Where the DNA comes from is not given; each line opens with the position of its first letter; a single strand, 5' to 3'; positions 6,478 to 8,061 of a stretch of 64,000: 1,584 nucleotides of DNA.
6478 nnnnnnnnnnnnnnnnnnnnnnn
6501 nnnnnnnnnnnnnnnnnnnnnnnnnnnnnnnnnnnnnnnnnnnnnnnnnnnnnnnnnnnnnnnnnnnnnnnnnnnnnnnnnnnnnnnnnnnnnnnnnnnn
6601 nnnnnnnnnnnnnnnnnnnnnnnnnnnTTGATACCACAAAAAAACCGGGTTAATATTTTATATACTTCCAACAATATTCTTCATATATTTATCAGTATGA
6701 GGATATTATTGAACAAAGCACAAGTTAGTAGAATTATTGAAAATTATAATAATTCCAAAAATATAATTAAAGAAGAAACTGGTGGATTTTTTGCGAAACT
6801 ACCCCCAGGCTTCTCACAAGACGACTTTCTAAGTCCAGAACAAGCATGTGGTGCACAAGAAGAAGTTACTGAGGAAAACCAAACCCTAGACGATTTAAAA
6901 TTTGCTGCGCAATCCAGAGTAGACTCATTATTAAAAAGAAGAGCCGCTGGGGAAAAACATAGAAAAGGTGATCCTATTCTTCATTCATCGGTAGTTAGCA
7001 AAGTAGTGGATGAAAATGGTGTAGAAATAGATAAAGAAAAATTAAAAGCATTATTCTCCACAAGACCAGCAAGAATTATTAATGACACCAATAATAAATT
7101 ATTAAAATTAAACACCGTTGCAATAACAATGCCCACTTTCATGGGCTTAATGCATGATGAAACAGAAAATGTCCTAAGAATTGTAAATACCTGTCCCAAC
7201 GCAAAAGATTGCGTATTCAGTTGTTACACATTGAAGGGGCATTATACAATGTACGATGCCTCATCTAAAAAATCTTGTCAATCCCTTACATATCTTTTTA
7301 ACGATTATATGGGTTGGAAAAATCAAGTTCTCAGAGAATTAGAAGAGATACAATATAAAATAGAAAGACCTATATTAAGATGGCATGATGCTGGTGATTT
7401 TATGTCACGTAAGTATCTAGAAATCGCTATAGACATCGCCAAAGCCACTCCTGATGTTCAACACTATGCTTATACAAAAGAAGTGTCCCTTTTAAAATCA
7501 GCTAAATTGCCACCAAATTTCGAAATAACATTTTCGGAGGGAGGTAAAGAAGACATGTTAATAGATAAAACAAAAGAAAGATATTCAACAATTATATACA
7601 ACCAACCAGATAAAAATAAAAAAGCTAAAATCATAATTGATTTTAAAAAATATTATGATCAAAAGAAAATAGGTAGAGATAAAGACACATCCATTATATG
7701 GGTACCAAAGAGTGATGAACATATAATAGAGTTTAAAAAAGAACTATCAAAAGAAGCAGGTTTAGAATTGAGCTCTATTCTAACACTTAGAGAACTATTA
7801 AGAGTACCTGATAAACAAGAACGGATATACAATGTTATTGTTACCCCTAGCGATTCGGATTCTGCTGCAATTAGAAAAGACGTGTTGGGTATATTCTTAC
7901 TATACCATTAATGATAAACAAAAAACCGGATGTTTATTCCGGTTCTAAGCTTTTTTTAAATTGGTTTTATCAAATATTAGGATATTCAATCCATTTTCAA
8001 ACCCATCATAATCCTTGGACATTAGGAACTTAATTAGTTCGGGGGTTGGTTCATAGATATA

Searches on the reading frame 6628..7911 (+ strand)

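Call 10: search_protein_families(library=phrogs, proteins=[window:6628-7911:+], max_evalue=0.00001)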
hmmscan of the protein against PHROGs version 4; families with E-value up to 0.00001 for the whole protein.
window:6628-7911:+ (427 aa): 2 families
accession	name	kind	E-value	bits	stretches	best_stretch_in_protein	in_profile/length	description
phrog_1392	-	unknown function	3.4e-14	53.8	1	187-321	80-219/296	-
phrog_1617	-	unknown function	1e-10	42.2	1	138-313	30-200/273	-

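Call 29: search_protein_families(library=pfam, proteins=[window:6628-7911:+], max_evalue=0.001)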
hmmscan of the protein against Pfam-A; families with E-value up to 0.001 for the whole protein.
window:6628-7911:+ (427 aa): 1 family
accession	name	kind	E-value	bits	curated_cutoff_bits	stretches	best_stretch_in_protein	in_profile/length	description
PF17338.8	GP88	-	2.5e-33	116.3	24.4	1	154-346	6-202/230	Gene product 88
